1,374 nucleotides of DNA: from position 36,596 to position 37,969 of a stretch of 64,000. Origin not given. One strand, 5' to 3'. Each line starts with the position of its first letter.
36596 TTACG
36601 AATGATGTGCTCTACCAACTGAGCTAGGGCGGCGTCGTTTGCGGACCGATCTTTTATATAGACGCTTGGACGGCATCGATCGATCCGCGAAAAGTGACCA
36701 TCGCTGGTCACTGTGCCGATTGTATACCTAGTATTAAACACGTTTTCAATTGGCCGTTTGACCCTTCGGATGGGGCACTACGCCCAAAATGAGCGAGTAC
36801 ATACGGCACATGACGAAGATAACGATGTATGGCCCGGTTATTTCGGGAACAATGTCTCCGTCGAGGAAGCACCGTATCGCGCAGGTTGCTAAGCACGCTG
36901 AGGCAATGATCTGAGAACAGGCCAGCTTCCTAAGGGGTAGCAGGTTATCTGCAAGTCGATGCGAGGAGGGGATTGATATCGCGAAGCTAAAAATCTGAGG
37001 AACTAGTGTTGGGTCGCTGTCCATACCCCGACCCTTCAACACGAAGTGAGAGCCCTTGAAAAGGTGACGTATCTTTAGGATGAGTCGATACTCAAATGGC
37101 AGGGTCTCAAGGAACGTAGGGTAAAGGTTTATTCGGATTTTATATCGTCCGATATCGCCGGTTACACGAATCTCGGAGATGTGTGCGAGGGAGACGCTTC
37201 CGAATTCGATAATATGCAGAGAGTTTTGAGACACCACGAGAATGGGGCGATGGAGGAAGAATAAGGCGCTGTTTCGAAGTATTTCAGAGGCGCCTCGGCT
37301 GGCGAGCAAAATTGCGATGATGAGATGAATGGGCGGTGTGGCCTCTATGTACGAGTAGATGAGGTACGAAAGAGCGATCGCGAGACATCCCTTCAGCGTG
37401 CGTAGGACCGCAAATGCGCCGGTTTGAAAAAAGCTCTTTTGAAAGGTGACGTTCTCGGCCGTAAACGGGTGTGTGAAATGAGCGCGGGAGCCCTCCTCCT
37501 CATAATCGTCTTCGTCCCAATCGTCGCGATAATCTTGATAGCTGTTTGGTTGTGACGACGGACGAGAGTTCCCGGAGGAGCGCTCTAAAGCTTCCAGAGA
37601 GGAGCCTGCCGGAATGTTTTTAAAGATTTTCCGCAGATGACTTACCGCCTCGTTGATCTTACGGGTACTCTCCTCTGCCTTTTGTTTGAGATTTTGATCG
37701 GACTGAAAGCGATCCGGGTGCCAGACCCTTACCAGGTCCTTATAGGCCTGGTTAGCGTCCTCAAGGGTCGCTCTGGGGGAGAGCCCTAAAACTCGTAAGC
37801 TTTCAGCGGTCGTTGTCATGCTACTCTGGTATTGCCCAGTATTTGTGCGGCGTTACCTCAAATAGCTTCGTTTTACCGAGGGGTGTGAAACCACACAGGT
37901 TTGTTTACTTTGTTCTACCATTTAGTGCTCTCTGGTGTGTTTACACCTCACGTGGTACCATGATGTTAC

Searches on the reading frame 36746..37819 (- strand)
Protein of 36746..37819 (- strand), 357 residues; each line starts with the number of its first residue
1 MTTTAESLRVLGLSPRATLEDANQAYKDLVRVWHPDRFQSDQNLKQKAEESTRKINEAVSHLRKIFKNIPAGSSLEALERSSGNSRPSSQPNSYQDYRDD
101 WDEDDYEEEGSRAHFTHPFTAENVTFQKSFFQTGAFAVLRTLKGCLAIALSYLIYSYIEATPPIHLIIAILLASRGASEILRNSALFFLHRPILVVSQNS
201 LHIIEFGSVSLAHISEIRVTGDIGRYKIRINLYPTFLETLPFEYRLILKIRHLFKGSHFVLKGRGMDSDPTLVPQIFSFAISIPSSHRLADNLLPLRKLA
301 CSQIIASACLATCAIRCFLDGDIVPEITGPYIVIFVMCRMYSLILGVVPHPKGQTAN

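Call 3: search_protein_families(library=pfam, proteins=[window:36746-37819:-], max_evalue=0.01)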
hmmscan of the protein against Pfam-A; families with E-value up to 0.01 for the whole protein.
window:36746-37819:- (357 aa): 1 family
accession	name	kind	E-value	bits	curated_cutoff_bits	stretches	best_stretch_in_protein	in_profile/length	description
PF00226.36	DnaJ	-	1.6e-07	31.8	27.8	1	10-63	5-54/63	DnaJ domain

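Call 4: search_protein_families(library=ncbifam, proteins=[window:36746-37819:-], max_evalue=0.01)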
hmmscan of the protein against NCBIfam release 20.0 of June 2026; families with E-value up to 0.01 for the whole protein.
window:36746-37819:- (357 aa): 9 families
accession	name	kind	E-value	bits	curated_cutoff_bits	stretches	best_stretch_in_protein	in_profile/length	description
TIGR02349.1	DnaJ_bact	equivalog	2.9e-06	26.9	377.2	1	10-62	5-53/354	molecular chaperone DnaJ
NF006502.0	PRK08937.3-2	equivalog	3.6e-05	23.4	259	1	6-68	204-267/275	adenylosuccinate lyase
NF010892.0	PRK14299.1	equivalog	0.0003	20.1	392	1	9-63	8-57/291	chaperone protein DnaJ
NF050028.1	CldAdptActJ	equivalog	0.00075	20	150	1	7-61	4-59/93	cold adaptation protein ActJcold adaptation protein ActJ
NF006504.0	PRK08937.3-4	equivalog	0.00082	18.8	256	1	9-68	206-266/268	adenylosuccinate lyase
NF003449.0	PRK05014.1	equivalog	0.0028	17.8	189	1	23-64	21-63/172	co-chaperone HscB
NF008035.0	PRK10767.1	subfamily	0.0032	16.6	338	1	9-63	8-58/374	molecular chaperone DnaJ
NF001420.0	PRK00294.1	equivalog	0.0034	17.5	169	1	18-64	19-66/173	co-chaperone HscB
NF010872.0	PRK14279.1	equivalog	0.0062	15.7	556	1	9-62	13-62/394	molecular chaperone DnaJ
